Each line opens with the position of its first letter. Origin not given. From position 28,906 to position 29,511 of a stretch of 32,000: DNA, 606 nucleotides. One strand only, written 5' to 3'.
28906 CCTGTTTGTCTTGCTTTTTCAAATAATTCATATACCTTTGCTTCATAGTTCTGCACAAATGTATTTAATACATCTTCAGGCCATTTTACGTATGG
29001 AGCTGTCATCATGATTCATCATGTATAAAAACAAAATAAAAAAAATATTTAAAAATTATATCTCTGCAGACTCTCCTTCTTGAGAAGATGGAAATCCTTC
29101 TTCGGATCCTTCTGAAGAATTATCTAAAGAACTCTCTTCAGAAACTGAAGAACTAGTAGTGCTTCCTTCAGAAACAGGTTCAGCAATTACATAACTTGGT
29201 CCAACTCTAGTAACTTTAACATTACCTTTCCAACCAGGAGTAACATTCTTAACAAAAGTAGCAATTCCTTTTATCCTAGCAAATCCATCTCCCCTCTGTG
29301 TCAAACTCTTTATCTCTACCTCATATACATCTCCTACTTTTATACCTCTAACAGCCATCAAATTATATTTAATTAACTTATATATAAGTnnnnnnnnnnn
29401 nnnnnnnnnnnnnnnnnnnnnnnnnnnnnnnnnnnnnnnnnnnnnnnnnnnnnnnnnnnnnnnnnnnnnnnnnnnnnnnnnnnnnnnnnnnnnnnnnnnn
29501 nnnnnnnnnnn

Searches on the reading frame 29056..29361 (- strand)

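Call 11: search_protein_families(library=pfam, proteins=[window:29056-29361:-], max_evalue=0.001)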
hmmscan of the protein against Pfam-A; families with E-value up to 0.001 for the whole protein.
window:29056-29361:- (101 aa): 1 family
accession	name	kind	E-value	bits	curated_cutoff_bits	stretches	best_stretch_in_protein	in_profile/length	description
PF01938.26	TRAM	-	3.9e-09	36.7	21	1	8-63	3-61/61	TRAM domain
